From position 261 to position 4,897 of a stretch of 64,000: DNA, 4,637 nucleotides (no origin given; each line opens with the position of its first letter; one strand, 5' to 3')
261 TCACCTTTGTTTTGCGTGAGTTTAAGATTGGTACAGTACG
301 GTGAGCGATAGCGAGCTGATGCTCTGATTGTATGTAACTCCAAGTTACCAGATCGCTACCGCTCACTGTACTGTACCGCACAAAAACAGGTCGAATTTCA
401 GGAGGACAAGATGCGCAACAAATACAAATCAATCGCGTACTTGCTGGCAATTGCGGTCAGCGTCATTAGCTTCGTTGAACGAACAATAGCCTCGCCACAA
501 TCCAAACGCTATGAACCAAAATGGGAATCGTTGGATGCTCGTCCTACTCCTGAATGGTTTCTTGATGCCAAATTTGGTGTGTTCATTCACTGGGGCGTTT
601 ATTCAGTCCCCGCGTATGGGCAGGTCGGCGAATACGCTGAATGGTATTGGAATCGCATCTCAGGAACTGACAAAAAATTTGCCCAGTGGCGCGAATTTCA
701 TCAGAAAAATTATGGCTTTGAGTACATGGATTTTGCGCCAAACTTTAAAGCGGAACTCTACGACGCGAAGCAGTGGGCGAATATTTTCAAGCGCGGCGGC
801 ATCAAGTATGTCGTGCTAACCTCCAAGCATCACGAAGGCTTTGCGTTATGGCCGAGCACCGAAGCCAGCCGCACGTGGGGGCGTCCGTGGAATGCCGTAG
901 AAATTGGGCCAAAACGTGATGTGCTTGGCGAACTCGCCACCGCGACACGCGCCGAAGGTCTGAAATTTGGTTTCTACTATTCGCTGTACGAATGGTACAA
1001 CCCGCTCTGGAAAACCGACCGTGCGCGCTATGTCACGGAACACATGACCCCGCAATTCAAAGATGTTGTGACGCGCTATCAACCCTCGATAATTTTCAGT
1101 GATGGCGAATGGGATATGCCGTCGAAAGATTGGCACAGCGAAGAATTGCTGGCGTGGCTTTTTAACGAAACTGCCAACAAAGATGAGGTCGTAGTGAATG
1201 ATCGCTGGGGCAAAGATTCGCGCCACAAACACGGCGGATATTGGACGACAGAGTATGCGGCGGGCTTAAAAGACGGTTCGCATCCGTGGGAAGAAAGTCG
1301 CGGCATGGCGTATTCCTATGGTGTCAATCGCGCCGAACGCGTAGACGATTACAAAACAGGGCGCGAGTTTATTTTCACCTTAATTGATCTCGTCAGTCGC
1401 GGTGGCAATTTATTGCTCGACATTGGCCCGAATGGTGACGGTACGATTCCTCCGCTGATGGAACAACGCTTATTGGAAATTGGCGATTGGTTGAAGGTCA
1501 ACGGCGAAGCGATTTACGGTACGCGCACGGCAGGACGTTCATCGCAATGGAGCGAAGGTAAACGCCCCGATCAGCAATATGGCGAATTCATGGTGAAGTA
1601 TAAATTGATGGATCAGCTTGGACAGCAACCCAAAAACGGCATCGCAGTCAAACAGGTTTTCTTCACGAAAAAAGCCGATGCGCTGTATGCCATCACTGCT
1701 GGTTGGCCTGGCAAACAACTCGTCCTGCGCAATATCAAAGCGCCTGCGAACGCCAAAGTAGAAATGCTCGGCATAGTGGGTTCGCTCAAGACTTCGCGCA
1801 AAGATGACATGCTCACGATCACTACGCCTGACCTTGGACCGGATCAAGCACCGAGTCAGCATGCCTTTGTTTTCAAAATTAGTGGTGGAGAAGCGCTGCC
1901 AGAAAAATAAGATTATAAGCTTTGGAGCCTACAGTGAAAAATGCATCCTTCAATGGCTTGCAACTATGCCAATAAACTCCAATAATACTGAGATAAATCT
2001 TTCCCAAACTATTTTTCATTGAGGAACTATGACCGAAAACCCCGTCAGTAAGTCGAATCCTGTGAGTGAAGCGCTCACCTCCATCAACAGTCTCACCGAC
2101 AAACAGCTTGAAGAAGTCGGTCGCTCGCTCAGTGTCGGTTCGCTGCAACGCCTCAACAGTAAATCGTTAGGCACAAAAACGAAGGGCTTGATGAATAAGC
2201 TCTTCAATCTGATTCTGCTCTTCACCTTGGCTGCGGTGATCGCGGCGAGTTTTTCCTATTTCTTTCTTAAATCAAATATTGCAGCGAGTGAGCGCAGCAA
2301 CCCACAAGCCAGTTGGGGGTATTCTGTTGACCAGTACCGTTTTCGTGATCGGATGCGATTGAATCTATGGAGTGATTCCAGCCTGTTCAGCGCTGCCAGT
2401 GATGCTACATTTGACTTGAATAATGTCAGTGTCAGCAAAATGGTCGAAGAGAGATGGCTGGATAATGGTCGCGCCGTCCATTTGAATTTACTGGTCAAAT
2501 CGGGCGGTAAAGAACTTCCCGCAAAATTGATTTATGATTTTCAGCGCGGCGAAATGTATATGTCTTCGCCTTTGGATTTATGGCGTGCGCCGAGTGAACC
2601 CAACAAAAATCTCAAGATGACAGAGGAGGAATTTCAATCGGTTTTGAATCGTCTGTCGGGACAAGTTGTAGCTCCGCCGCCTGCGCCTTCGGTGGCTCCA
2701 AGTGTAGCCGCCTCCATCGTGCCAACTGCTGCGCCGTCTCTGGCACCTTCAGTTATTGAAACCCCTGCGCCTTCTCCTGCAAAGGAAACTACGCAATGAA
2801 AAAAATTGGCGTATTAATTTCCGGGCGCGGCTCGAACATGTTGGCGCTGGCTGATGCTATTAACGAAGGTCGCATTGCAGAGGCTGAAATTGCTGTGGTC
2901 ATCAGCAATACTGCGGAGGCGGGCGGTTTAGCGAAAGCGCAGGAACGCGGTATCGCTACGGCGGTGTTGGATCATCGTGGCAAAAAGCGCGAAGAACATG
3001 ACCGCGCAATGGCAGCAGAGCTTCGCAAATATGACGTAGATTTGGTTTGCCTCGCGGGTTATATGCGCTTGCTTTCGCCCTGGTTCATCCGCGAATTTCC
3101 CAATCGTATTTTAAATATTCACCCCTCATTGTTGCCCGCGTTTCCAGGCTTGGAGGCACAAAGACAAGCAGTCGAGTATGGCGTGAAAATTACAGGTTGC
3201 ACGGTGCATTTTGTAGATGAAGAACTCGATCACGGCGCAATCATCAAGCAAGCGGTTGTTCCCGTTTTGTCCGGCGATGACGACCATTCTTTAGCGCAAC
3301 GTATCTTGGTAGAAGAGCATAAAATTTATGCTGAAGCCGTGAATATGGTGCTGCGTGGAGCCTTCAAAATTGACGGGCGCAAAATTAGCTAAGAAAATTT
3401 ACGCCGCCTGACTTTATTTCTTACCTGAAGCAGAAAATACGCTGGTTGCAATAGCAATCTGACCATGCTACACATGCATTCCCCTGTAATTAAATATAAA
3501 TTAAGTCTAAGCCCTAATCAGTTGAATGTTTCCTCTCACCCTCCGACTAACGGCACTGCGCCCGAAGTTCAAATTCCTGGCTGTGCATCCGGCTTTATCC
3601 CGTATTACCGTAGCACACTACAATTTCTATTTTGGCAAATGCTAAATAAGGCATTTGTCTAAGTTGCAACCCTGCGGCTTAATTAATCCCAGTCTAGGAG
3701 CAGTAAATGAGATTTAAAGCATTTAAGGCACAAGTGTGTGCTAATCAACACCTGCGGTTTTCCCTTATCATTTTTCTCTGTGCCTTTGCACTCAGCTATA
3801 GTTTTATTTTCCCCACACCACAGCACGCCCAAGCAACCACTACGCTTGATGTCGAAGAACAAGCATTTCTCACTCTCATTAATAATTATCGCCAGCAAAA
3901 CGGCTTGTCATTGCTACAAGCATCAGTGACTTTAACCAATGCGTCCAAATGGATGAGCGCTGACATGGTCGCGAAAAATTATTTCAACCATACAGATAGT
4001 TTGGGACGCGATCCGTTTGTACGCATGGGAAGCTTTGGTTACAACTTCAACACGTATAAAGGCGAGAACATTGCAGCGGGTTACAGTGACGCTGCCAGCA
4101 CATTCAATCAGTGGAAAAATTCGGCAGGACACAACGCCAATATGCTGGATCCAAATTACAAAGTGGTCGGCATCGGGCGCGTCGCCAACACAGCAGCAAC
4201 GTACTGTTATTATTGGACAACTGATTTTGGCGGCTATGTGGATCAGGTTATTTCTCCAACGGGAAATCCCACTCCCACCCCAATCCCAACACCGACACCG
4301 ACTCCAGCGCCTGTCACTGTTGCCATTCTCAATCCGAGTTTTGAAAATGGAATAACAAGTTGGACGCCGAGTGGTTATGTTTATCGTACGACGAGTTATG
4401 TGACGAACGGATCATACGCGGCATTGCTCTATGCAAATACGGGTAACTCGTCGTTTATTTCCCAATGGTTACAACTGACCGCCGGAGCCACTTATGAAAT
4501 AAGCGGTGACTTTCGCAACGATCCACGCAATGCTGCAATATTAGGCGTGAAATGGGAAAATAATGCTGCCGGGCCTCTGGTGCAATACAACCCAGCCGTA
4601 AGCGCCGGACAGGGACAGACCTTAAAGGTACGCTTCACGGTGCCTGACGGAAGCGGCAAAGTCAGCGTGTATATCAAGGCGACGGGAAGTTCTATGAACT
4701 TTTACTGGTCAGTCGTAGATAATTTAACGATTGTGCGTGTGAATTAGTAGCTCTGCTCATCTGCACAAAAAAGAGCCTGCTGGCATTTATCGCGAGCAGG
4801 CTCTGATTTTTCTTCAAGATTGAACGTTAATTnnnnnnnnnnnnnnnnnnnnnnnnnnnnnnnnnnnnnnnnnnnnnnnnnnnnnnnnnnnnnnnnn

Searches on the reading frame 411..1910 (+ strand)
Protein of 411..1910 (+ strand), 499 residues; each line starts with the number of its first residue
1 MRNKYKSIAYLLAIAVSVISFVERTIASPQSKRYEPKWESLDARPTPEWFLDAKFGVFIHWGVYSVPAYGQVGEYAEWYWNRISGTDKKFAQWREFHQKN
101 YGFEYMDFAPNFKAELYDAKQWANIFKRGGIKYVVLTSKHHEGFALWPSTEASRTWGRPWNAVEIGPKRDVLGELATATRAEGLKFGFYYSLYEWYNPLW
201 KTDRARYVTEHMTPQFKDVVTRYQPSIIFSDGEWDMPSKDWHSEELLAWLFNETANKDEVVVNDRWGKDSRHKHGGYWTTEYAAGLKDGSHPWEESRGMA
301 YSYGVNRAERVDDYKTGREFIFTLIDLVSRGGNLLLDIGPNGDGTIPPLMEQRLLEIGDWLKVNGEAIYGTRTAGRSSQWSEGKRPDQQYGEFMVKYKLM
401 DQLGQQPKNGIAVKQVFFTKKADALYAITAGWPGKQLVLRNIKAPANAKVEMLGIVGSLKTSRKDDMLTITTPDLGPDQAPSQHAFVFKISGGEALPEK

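Call 64: search_protein_families(library=pfam, proteins=[window:411-1910:+], max_evalue=0.000001)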
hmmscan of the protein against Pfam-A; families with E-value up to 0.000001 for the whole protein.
window:411-1910:+ (499 aa): 2 families
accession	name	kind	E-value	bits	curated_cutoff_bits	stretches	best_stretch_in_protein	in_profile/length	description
PF01120.23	Alpha_L_fucos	-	3.7e-116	388.8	25.2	1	27-366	7-345/345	Alpha-L-fucosidase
PF16757.11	Fucosidase_C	-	3.1e-10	40.9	25.6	1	414-490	7-87/88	Alpha-L-fucosidase C-terminal domain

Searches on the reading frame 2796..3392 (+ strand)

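Call 64: search_protein_families(library=pfam, proteins=[window:2796-3392:+], max_evalue=0.000001)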
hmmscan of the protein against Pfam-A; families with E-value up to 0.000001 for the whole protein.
window:2796-3392:+ (198 aa): 1 family
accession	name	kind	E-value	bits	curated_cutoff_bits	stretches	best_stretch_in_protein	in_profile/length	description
PF00551.24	Formyl_trans_N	-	4.8e-58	196.3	26.1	1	2-182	1-181/181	Formyl transferase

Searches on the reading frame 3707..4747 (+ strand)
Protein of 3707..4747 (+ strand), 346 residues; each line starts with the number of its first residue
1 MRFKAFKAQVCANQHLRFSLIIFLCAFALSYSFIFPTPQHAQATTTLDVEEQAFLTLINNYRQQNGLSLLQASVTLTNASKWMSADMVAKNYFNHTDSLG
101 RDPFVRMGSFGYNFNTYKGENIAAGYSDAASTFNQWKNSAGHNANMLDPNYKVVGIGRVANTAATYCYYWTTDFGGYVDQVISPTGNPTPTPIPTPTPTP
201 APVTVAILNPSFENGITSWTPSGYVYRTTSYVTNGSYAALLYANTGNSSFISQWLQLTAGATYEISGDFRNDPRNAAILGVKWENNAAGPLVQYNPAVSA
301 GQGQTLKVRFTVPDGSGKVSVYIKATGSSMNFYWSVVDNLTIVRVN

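Call 64: search_protein_families(library=pfam, proteins=[window:3707-4747:+], max_evalue=0.000001)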
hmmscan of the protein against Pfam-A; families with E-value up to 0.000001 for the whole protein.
window:3707-4747:+ (346 aa): 2 families
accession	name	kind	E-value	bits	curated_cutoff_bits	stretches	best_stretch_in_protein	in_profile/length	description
PF00188.32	CAP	-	1.8e-21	77.6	21.1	1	55-174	1-117/117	Cysteine-rich secretory protein family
PF02018.23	CBM_4_9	-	7.8e-08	33.2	25.9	1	207-325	4-131/136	Carbohydrate binding domain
